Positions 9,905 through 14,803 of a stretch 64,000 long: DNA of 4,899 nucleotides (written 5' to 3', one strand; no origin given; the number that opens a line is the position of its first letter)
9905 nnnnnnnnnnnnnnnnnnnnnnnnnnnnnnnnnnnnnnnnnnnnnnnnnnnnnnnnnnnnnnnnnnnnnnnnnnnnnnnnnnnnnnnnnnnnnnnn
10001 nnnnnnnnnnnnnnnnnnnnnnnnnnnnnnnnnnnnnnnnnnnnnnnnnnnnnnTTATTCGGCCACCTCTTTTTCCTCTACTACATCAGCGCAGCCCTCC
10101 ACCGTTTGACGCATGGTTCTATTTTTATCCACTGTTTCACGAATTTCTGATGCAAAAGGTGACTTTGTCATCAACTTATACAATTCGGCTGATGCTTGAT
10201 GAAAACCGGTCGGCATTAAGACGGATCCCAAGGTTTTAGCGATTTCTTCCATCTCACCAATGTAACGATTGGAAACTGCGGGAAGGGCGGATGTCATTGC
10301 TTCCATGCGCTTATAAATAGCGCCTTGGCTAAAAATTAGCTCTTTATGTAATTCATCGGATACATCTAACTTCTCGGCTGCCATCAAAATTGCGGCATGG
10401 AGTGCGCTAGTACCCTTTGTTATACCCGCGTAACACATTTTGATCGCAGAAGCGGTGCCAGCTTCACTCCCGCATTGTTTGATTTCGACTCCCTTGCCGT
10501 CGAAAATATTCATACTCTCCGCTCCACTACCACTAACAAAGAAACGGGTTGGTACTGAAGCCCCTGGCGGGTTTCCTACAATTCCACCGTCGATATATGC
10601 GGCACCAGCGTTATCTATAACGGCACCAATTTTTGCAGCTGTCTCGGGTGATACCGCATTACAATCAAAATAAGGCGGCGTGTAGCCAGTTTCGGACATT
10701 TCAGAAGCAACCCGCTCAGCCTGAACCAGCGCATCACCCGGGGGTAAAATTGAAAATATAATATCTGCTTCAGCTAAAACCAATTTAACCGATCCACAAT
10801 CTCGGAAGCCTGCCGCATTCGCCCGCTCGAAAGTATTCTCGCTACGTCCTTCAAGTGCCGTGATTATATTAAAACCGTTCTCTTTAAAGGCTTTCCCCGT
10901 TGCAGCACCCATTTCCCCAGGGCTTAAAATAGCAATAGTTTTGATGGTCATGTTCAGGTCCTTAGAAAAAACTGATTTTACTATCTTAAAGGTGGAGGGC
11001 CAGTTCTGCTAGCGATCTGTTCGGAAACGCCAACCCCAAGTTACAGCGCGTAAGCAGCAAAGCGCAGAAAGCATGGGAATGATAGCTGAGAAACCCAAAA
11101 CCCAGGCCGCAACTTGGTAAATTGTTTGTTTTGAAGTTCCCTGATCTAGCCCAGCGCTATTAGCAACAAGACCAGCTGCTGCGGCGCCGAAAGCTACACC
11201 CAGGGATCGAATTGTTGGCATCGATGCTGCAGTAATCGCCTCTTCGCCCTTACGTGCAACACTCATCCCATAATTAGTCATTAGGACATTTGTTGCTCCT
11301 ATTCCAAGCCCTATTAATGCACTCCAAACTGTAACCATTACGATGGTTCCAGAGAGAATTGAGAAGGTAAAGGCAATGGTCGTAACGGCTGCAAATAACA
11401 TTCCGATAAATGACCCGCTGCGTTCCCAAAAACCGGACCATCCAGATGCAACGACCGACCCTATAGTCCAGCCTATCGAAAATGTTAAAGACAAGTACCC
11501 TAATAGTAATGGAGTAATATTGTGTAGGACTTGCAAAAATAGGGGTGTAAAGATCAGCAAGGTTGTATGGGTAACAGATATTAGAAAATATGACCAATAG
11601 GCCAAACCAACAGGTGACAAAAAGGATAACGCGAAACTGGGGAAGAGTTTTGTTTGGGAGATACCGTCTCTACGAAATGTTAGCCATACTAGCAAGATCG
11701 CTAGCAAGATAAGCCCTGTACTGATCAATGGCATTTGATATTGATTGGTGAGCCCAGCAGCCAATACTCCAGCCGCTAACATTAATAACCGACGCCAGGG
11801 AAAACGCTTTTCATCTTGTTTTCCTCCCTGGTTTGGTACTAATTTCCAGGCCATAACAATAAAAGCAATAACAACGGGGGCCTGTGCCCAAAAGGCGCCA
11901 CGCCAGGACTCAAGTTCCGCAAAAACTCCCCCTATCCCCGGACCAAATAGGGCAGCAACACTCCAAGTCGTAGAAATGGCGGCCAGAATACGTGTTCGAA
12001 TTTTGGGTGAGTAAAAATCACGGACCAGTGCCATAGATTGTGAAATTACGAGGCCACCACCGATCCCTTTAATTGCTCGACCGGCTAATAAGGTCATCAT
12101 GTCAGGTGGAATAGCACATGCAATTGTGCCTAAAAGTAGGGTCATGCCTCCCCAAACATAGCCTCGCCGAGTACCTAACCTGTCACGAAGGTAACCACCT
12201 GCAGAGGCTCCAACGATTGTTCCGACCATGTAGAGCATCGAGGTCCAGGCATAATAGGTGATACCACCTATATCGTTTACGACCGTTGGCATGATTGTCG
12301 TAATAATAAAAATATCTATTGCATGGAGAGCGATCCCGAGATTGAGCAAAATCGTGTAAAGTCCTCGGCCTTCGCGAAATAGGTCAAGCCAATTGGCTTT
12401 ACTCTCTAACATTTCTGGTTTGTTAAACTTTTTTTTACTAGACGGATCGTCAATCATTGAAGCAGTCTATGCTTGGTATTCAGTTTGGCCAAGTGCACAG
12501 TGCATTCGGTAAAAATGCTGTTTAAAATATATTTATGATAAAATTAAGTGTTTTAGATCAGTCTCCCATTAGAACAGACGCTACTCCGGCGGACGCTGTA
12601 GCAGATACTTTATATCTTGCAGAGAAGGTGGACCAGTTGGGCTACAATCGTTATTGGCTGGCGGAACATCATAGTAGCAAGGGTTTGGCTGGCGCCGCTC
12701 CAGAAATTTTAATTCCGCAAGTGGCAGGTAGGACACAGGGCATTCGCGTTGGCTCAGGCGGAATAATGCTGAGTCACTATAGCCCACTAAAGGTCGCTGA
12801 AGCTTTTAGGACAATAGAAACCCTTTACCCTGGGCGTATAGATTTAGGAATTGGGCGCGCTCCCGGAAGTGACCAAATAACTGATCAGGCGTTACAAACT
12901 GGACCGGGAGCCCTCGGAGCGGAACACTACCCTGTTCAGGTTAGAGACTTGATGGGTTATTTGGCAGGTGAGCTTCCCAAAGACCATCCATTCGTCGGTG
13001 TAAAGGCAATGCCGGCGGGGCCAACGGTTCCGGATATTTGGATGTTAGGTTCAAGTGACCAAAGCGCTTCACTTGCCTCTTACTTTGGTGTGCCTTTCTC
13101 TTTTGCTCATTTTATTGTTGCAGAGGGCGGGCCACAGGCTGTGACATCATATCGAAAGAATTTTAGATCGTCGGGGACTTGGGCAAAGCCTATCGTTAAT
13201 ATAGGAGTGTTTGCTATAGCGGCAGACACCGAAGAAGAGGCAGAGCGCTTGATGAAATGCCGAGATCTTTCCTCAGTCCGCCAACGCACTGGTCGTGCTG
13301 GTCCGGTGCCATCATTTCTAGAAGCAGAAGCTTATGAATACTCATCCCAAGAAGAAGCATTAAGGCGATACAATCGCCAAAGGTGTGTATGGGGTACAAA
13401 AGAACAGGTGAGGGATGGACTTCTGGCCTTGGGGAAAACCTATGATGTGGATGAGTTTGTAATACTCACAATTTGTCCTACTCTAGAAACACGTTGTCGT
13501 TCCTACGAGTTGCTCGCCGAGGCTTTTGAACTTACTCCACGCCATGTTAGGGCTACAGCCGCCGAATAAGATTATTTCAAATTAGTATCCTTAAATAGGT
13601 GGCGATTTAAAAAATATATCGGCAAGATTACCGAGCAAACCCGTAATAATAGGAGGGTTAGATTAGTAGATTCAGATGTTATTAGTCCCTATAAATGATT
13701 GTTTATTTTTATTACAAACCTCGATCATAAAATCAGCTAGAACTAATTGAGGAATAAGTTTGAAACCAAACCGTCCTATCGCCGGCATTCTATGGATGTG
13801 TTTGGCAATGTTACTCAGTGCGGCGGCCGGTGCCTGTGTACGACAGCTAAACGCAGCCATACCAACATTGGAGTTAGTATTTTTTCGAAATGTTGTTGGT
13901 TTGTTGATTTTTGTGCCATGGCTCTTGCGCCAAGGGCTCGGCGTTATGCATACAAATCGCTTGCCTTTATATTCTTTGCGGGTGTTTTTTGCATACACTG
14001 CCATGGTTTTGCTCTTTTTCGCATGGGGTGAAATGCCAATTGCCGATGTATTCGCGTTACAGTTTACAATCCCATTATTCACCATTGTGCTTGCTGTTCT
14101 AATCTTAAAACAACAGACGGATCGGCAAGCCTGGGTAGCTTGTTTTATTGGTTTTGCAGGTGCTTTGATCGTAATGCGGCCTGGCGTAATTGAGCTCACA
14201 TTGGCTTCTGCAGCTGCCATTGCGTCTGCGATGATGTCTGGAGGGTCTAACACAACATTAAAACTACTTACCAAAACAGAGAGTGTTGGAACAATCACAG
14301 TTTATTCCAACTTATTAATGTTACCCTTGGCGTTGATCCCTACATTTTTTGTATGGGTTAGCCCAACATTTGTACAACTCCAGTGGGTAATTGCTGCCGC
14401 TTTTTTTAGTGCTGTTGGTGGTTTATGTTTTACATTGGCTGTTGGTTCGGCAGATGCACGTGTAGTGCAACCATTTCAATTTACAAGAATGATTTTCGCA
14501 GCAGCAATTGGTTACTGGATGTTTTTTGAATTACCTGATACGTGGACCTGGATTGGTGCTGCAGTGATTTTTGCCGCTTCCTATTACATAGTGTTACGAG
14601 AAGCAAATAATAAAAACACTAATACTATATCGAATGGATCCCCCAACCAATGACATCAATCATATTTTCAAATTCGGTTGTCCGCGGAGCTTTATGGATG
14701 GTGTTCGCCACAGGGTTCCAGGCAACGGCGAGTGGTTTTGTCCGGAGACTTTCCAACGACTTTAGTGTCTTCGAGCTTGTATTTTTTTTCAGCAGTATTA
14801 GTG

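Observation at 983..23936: Regional expansion of the EamA/DMT family: ten paralogs in about 23 kb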

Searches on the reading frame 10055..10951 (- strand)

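Call 4: search_protein_families(library=pfam, proteins=[window:10055-10951:-], max_evalue=0.01)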
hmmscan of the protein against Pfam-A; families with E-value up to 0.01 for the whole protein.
window:10055-10951:- (298 aa): 5 families
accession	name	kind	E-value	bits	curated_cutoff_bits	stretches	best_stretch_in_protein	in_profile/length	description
PF09130.16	DUF1932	-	8.4e-09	35.7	25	1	192-259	1-68/70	Domain of unknown function (DUF1932)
PF03446.21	NAD_binding_2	-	7e-08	33.1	21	1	6-144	2-140/161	NAD binding domain of 6-phosphogluconate dehydrogenase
PF07991.19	KARI_N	-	6.8e-07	29.5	20.6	1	4-71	5-70/165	Acetohydroxy acid isomeroreductase, NADPH-binding domain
PF03807.23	F420_oxidored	-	0.00093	20.2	21.6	1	5-74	1-72/94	NADP oxidoreductase coenzyme F420-dependent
PF02826.25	2-Hacid_dh_C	-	0.0034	17.2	25.1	1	4-71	37-101/178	D-isomer specific 2-hydroxyacid dehydrogenase, NAD binding domain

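Call 28: search_protein_families(library=ncbifam, proteins=[window:10055-10951:-], max_evalue=0.00001)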
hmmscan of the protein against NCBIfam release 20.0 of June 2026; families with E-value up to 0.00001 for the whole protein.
window:10055-10951:- (298 aa): 2 families
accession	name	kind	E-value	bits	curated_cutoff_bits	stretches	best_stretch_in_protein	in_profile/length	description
TIGR01692.1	HIBADH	equivalog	2.1e-08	33.9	291.6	1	12-201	5-196/288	3-hydroxyisobutyrate dehydrogenase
TIGR00465.1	ilvC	equivalog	8.2e-06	25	226.15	0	4-72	4-70/314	ketol-acid reductoisomerase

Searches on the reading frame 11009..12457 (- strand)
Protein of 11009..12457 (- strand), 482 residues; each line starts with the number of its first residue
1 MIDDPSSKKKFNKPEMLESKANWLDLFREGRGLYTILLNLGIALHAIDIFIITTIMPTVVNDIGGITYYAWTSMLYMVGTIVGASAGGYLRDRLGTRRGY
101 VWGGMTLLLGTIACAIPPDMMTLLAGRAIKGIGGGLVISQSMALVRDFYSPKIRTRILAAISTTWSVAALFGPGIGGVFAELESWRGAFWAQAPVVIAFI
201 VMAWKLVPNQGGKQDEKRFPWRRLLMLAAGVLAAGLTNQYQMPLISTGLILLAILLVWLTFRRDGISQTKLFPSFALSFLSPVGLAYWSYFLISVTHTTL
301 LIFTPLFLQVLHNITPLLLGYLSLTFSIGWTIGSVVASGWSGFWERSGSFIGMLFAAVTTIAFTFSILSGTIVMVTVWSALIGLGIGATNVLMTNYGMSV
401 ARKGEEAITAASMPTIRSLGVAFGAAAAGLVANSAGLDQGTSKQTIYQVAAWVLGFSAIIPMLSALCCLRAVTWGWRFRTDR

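Call 4: search_protein_families(library=pfam, proteins=[window:11009-12457:-], max_evalue=0.01)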
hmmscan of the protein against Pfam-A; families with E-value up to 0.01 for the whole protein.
window:11009-12457:- (482 aa): 3 families
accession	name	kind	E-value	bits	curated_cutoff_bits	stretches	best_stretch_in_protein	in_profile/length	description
PF07690.21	MFS_1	-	1.9e-39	136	33.4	2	40-425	3-347/347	Major Facilitator Superfamily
PF06609.19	TRI12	-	0.0001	21.3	23.2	1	54-204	65-216/599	Fungal trichothecene efflux pump (TRI12)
PF13347.12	MFS_2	-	0.0059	15.6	27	0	45-148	236-342/427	MFS/sugar transport protein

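Call 28: search_protein_families(library=ncbifam, proteins=[window:11009-12457:-], max_evalue=0.00001)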
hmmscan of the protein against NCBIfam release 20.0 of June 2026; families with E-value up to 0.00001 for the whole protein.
window:11009-12457:- (482 aa): 27 families (the best 25 are shown)
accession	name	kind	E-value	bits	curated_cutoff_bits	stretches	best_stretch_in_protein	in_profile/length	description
TIGR00711.1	efflux_EmrB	subfamily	3.6e-29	101.9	230.2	1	35-428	4-404/485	DHA2 family efflux MFS transporter permease subunit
NF040895.2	MFS_effux_SdrM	equivalog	7.1e-21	74.8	550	1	40-453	13-422/441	multidrug efflux MFS transporter SdrM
TIGR00880.1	2_A_01_02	superfamily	2.7e-18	66.4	131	1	75-208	6-139/141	multidrug resistance protein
NF012169.0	qepA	equivalog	4.7e-15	55.2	1075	1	40-430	28-420/511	fluoroquinolone efflux MFS transporter QepA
NF000095.1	tet_MFS_OtrB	exception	5.5e-15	54.9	999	1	38-426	31-431/563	oxytetracycline resistance efflux MFS transporter OtrB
NF011571.1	PRK14995.1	subfamily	2.3e-14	53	701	1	75-432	52-411/493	SmvA family efflux MFS transporter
NF000391.1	EmrB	exception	2e-13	49.8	925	1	33-257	11-247/501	multidrug efflux MFS transporter permease subunit EmrB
TIGR00895.1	2A0115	subfamily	7.3e-13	48.2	418.55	1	77-204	62-191/398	aromatic acid/H+ symport family MFS transporter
NF000009.1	tet_MFS_Tcr3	exception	8.6e-13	47.6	1000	1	38-427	36-437/512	tetracycline efflux MFS transporter Tcr3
TIGR00710.1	efflux_Bcr_CflA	subfamily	1.5e-12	47.6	200.9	1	71-210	44-183/385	Bcr/CflA family efflux MFS transporter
NF007799.0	PRK10504.1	subfamily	8.8e-12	44.7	426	1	38-435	15-420/471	multidrug transporter subunit MdtD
NF000089.1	qac_MFS_AB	exception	1.2e-11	44.1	900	1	16-430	11-423/514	QacA/B family quaternary ammonium compound efflux MFS transporter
NF008314.0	PRK11102.1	equivalog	1.9e-10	40.5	303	1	46-221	25-197/396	Bcr/CflA family multidrug efflux MFS transporter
NF053813.1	MFS_TcaB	equivalog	2e-10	40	475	1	43-212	16-186/396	putative multidrug effflux MFS transporter TcaB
NF033896.2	MFS_LfrA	equivalog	5.5e-10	38.5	825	1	37-431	24-423/504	efflux MFS transporter LfrA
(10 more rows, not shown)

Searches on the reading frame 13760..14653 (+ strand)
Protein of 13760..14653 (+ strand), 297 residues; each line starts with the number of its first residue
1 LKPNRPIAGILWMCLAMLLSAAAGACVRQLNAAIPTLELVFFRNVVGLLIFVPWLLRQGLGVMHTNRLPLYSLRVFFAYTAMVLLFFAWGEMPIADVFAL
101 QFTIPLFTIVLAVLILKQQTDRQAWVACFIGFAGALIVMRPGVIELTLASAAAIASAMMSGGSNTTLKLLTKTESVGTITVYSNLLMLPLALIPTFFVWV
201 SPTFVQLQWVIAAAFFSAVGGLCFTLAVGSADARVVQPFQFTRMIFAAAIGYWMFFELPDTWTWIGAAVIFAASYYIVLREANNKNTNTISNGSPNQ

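Call 3: search_protein_families(library=pfam, proteins=[window:13760-14653:+], max_evalue=0.01)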
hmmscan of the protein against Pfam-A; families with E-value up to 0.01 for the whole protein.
window:13760-14653:+ (297 aa): 2 families
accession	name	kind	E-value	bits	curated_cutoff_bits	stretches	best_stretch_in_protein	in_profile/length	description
PF00892.27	EamA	-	9.8e-24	84.6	28.2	2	8-139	2-134/135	EamA-like transporter family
PF10559.14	Plug_translocon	-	0.005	17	22.1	0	235-251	19-35/35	Plug domain of Sec61p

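Call 13: search_protein_families(library=ncbifam, proteins=[window:13760-14653:+], max_evalue=0.001)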
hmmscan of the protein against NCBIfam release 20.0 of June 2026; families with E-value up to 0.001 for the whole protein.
window:13760-14653:+ (297 aa): 1 family
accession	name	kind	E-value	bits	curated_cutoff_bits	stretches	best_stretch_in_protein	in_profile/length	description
TIGR00950.1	2A78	equivalog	4.8e-14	52.4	230.2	1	25-274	6-263/264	carboxylate/amino acid/amine transporter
